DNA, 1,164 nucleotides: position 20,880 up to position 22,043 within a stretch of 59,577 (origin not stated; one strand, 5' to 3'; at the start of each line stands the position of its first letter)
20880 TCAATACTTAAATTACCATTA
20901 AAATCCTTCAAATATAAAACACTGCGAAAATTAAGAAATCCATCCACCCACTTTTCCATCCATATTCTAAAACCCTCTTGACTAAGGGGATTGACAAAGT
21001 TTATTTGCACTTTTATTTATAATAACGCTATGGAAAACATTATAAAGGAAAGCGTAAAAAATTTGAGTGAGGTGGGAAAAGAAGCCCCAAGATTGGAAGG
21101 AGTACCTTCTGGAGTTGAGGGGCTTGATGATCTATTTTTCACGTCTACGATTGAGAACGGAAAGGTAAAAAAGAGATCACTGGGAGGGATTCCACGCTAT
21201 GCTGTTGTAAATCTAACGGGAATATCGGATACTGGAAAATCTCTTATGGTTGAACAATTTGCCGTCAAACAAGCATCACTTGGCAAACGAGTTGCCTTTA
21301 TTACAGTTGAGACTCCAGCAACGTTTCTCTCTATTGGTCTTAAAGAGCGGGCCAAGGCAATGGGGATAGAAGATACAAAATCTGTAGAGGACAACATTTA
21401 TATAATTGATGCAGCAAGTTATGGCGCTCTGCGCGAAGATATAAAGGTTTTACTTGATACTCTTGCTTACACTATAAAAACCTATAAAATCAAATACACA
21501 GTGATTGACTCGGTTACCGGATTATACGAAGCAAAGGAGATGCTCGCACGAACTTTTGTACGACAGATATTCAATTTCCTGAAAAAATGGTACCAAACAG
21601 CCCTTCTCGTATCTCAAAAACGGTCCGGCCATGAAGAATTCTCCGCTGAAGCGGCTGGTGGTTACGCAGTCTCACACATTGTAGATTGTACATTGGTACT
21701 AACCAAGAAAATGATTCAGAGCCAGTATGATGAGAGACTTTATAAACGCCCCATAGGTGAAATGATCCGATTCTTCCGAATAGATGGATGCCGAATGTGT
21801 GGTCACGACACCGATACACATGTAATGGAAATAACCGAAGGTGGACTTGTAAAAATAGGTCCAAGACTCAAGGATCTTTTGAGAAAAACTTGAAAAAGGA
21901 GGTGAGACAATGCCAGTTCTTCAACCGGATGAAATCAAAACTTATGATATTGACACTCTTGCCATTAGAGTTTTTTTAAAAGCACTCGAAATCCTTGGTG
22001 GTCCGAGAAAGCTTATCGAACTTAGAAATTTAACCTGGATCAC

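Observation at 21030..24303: KaiC-like ATPase + HTH regulator + DUF505: candidate uncharacterised signalling system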

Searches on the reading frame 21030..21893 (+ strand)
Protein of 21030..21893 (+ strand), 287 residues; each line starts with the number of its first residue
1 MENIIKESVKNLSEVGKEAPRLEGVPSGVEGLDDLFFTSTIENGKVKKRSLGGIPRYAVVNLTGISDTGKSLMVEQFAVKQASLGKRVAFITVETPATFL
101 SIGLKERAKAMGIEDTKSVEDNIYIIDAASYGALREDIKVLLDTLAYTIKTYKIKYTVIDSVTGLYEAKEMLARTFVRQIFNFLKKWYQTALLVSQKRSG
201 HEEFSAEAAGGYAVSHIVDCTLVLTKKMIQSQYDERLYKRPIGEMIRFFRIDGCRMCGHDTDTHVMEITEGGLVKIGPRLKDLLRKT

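Call 3: search_protein_families(library=ncbifam, proteins=[window:21030-21893:+], max_evalue=0.01)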
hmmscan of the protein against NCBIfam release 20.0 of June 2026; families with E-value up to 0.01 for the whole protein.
window:21030-21893:+ (287 aa): 14 families
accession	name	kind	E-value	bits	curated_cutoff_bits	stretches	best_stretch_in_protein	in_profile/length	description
TIGR03878.1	thermo_KaiC_2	hypoth_equivalog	8.4e-132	438.2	232.2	1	22-280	1-258/259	KaiC domain-containing protein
TIGR03877.1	thermo_KaiC_1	hypoth_equivalog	8.5e-16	58.2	307.25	1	52-274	17-231/238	KaiC domain-containing protein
TIGR03881.1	KaiC_arch_4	hypoth_equivalog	9.2e-15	54.9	247.8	1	51-271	15-223/231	KaiC domain-containing protein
NF006799.0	PRK09302.1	equivalog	1.8e-10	40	408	1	52-235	268-443/515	circadian clock protein KaiC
NF004723.0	PRK06067.1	subfamily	6.6e-10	38.9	194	1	43-230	20-200/243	flagellar accessory protein FlaH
TIGR02237.1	recomb_radB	equivalog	8e-10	38.9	172.4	1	51-227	6-179/210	DNA repair and recombination protein RadB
TIGR03880.1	KaiC_arch_3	hypoth_equivalog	9.5e-09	35.1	249.45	1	52-199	11-155/224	KaiC domain-containing protein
TIGR02655.1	circ_KaiC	equivalog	2.1e-08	33.3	546.25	1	50-231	14-195/484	circadian clock protein KaiC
NF052589.1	ArlH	equivalog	5.1e-08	32.9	215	1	41-189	4-150/229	archaellum protein ArlH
NF006861.0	PRK09361.1-1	equivalog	1.2e-05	24.9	278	1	51-217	17-187/235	DNA repair and recombination protein RadB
NF003301.0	PRK04301.1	equivalog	1.7e-05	24.1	259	1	52-169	96-217/316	DNA repair and recombination protein RadA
TIGR02236.1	recomb_radA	equivalog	0.0008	18.9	361.15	1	52-168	91-208/311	DNA repair and recombination protein RadA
TIGR00416.1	sms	equivalog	0.00099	17.9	403.05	1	52-227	89-246/454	DNA repair protein RadA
TIGR00750.1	lao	equivalog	0.0012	18.1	240.75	1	57-132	34-106/300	methylmalonyl Co-A mutase-associated GTPase MeaB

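Call 4: search_protein_families(library=pfam, proteins=[window:21030-21893:+], max_evalue=0.01)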
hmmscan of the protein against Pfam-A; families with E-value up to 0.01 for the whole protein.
window:21030-21893:+ (287 aa): 4 families
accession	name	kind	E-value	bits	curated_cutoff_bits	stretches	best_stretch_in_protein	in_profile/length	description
PF06745.19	ATPase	-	2.5e-53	181.3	26.6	1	25-279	1-229/231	KaiC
PF13481.12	AAA_25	-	6.8e-05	23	27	1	52-187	28-176/195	AAA domain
PF03308.22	MeaB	-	0.0002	20.9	23.1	1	56-133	32-106/273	Methylmalonyl Co-A mutase-associated GTPase MeaB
PF08423.17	Rad51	-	0.00048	19.9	22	1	51-168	20-136/244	Rad51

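Call 21: search_solved_structures(query=window:21030-21893:+, max_evalue=0.001)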
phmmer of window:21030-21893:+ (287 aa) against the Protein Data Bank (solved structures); distinct sequences matched with E-value up to 0.001: 46.
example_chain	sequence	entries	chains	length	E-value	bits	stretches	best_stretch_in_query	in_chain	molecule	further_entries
8zn5_B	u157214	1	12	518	7.3e-10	42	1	18-232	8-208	KaiC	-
8zn6_F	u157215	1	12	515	1.7e-09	40.8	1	50-233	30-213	KaiC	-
7dy1_A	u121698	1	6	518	4.8e-09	39.3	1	50-231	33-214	Circadian clock protein kinase KaiC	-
3k0f_A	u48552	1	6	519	4.9e-09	39.3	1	50-233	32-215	Circadian clock protein kinase KaiC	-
4o0m_A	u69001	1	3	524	5e-09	39.2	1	50-231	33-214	Circadian clock protein kinase KaiC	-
7dyi_A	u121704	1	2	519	5.5e-09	39.1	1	50-233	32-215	Circadian clock protein kinase KaiC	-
8wv8_A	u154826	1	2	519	6e-09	39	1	50-233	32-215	Circadian clock oscillator protein KaiC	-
5jwq_A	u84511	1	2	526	6.1e-09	39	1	50-231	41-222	Circadian clock protein kinase KaiC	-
3cmu_A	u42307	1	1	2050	6.3e-09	38.9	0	50-185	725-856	Protein recA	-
3k0e_A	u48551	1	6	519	6.3e-09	38.9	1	50-233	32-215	Circadian clock protein kinase KaiC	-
4dug_A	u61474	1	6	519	6.4e-09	38.9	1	50-233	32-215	Circadian clock protein kinase kaiC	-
3k0c_A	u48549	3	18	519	6.6e-09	38.8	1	50-233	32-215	Circadian clock protein kinase KaiC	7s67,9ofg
7x1z_A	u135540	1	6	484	6.8e-09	38.8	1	50-233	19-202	Circadian clock oscillator protein KaiC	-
7x1y_A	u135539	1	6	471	7.2e-09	38.7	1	50-233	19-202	Circadian clock oscillator protein KaiC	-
8wve_A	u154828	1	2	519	7.3e-09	38.7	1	50-233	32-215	Circadian clock oscillator protein KaiC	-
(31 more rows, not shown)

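Call 32: find_related_loci(query=A3, collection=metagenome_contigs, flank=8000)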
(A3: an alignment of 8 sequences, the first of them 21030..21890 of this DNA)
Query A3 (287 aa) in metagenome_contigs; peptide patterns used: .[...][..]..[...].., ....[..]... (x = any residue, [..] = any of these).
600 stretches matched a pattern (row limit reached: there are more); 110 encode a relative of the query (tblastn E <= 1e-3); the best 80 are kept; 80 distinct loci.
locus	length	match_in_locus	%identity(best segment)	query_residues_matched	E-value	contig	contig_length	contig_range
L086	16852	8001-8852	82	1-284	2e-163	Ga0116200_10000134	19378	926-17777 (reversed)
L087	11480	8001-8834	76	7-285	2e-149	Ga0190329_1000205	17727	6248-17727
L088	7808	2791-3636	76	3-285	2e-149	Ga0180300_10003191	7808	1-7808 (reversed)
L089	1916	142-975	74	9-286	2e-158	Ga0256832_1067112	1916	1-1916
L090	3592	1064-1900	71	4-283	6e-138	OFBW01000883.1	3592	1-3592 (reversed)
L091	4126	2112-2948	71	4-283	2e-135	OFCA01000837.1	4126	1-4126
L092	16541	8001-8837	67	7-286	6e-130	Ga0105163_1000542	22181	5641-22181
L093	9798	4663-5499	70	4-283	6e-129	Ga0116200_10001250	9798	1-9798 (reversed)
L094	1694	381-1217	67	3-282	1e-138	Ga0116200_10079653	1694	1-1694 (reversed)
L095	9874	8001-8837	68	4-283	4e-128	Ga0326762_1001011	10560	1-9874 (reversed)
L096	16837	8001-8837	68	4-283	4e-128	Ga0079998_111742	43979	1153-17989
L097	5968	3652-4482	65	3-280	1e-127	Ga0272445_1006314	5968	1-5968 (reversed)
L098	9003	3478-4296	68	4-277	9e-128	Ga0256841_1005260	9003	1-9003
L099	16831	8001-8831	64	3-280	3e-126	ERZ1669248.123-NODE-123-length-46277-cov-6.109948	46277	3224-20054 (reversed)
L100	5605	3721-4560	65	6-286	3e-126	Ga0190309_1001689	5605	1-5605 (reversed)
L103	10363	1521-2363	66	5-286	8e-125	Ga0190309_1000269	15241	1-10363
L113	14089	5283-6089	66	7-276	2e-118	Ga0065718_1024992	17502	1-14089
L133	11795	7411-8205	65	15-276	4e-112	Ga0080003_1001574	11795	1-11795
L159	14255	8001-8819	52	12-286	4e-91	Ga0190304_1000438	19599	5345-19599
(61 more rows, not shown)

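Call 62: search_solved_structures(query=window:21030-21893:+, max_evalue=5e-9, show_alignments=4)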
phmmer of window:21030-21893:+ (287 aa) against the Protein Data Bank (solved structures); distinct sequences matched with E-value up to 5e-9: 4.
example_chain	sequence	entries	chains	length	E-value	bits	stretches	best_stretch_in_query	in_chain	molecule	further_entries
8zn5_B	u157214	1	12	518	7.3e-10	42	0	18-232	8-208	KaiC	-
8zn6_F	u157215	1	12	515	1.7e-09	40.8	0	50-233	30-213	KaiC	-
7dy1_A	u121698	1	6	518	4.8e-09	39.3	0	50-231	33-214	Circadian clock protein kinase KaiC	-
3k0f_A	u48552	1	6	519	4.9e-09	39.3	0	50-233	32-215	Circadian clock protein kinase KaiC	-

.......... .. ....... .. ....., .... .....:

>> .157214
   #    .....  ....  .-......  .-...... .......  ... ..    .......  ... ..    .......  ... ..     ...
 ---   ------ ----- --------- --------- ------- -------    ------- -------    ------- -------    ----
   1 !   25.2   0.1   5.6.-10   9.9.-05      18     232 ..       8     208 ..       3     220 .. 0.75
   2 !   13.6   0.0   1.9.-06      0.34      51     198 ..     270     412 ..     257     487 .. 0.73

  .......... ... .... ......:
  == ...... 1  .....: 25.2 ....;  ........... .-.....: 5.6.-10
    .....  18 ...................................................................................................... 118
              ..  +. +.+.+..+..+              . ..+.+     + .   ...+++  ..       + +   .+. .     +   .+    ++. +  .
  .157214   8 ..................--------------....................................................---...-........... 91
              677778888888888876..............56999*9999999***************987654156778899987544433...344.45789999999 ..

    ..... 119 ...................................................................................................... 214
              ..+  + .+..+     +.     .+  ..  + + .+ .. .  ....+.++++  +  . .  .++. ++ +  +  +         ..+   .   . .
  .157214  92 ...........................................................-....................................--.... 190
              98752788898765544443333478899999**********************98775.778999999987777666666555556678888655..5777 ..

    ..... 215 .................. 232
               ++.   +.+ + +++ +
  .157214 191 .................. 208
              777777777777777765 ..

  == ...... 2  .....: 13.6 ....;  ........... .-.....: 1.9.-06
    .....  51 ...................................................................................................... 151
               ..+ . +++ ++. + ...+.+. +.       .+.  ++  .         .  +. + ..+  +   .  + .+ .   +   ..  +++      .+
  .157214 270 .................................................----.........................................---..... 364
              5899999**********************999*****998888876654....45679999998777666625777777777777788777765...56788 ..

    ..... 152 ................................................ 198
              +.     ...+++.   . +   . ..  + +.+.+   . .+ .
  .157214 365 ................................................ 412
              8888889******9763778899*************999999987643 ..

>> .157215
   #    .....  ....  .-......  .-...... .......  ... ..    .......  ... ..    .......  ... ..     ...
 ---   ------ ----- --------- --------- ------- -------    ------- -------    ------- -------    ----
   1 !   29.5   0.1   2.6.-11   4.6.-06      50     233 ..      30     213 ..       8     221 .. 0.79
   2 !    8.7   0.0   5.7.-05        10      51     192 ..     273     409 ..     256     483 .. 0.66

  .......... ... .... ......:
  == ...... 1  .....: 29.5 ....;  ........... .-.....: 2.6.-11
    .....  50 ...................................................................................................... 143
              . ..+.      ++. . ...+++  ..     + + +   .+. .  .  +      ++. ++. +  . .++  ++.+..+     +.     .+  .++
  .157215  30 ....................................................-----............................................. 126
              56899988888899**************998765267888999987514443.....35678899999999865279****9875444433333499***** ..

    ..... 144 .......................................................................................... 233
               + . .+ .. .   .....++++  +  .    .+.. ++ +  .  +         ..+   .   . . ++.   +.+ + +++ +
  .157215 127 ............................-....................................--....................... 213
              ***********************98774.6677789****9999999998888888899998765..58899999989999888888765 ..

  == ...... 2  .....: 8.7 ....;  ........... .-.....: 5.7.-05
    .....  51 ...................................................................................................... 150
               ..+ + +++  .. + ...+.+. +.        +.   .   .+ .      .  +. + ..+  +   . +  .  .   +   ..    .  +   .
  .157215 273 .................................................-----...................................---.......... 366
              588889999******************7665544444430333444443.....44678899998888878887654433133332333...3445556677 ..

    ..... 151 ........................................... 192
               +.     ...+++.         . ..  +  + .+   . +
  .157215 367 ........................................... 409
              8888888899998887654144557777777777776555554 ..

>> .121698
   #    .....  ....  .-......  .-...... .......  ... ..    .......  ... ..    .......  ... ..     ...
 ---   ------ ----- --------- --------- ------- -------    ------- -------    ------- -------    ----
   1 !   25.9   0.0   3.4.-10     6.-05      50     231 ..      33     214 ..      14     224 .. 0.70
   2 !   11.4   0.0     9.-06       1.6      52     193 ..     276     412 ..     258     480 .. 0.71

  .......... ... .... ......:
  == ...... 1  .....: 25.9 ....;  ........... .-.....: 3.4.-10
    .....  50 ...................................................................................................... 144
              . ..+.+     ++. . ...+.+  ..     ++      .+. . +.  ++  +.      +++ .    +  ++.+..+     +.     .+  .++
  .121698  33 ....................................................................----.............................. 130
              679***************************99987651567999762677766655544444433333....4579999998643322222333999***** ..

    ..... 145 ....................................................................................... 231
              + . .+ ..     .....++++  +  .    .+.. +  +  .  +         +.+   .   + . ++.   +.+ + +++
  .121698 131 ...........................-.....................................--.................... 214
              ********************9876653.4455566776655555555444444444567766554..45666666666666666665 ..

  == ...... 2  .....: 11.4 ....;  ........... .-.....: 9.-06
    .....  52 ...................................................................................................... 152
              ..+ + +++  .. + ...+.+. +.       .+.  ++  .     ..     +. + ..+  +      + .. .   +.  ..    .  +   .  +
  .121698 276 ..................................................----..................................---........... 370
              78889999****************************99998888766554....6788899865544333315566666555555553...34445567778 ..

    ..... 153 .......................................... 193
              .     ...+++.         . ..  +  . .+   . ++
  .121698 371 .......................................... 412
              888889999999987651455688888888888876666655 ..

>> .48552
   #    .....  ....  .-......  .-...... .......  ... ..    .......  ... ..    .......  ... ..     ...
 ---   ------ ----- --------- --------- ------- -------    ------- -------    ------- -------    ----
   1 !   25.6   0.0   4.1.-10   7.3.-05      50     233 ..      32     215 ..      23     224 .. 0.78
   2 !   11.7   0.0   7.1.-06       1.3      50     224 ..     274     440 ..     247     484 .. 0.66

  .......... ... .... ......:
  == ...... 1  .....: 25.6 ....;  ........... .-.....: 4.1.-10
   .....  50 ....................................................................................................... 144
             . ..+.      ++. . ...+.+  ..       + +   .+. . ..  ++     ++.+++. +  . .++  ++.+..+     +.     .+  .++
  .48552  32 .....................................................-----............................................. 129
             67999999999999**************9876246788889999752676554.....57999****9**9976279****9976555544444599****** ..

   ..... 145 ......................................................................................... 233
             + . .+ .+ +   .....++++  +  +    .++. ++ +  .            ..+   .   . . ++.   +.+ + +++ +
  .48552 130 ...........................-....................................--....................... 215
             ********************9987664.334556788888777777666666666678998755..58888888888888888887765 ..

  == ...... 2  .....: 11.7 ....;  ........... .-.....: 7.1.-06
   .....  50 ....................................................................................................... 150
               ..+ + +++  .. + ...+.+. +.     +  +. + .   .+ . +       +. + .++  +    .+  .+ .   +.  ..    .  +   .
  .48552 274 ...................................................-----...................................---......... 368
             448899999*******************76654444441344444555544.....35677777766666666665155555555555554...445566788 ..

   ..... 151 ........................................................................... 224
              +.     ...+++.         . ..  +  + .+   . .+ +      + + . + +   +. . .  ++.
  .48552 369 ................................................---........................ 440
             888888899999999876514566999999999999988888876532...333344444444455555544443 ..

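Call 66: search_protein_families(library=padloc, proteins=[window:21030-21893:+], max_evalue=0.01)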
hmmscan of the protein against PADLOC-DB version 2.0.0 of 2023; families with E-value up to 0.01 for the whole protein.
window:21030-21893:+ (287 aa): 0 families
